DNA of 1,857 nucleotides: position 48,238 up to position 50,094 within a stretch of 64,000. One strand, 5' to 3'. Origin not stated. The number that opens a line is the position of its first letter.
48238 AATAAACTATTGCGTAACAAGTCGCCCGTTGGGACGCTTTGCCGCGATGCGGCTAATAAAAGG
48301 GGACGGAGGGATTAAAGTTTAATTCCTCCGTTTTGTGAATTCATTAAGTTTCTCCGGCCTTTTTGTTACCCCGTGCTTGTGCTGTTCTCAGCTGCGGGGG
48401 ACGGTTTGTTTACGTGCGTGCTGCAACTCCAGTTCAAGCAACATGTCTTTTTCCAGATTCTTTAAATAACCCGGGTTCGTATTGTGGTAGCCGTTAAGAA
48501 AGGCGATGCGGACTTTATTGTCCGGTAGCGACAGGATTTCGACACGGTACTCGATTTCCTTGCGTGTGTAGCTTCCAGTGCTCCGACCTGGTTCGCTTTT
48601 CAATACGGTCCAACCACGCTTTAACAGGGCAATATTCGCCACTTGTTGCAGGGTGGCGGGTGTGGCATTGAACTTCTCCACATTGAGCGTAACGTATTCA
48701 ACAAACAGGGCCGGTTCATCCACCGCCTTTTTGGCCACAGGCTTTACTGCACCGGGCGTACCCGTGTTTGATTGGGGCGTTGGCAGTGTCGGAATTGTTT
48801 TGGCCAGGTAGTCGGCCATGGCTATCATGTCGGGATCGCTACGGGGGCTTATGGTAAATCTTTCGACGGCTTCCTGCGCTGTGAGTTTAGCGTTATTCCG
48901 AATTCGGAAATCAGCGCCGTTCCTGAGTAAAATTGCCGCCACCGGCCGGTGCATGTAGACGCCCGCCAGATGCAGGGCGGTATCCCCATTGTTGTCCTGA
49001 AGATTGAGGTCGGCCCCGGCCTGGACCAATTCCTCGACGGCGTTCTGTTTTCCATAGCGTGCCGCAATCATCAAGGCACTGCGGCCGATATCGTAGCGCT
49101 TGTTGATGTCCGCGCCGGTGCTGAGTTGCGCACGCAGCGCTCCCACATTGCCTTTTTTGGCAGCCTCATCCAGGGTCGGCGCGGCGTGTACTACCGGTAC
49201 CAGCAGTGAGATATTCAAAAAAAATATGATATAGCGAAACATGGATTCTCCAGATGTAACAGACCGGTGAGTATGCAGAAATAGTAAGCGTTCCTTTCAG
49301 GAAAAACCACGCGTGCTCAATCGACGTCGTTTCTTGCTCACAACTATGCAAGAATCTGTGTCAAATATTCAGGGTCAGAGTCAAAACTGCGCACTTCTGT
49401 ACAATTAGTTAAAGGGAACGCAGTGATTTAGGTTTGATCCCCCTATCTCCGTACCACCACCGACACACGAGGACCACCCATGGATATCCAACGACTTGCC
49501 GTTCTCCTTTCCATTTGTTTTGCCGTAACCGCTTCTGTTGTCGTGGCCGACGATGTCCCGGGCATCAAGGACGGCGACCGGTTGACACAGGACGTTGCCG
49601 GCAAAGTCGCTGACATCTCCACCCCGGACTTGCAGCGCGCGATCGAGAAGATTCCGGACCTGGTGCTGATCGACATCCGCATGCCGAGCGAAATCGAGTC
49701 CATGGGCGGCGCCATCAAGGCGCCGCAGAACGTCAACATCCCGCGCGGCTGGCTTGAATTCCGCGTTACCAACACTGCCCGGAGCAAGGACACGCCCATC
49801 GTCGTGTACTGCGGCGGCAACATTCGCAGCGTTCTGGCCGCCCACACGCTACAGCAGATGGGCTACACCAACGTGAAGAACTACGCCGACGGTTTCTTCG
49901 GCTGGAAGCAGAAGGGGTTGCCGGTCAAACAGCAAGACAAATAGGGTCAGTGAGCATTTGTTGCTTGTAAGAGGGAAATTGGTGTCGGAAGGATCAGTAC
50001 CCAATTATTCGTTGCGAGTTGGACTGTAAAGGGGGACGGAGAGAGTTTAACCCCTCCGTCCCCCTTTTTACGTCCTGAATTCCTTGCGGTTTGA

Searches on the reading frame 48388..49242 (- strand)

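Call 69: search_protein_families(library=pfam, max_evalue=0.0001, proteins=[window:48388-49242:-])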
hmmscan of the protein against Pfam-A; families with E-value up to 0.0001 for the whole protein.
window:48388-49242:- (284 aa): 5 families
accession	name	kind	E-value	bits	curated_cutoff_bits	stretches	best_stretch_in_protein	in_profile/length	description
PF12796.13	Ank_2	-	8.5e-16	58.7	27.3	1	26-115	3-89/90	Ankyrin repeats (3 copies)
PF00023.36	Ank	-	2.6e-14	53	21.1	1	53-84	2-33/33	Ankyrin repeat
PF13637.12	Ank_4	-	3.9e-12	46.5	22.7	1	58-93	2-37/50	Ankyrin repeats (many copies)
PF13857.12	Ank_5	-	7.5e-08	33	27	1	44-93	7-56/56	Ankyrin repeats (many copies)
PF13606.12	Ank_3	-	1.2e-06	28.7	22.3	0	53-80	2-29/30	Ankyrin repeat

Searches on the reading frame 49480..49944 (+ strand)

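Call 69: search_protein_families(library=pfam, max_evalue=0.0001, proteins=[window:49480-49944:+])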
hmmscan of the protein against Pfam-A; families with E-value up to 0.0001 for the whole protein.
window:49480-49944:+ (154 aa): 1 family
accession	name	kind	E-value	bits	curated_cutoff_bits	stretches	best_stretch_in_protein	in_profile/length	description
PF00581.25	Rhodanese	-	8.4e-14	52.3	22.2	1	50-145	4-102/102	Rhodanese-like domain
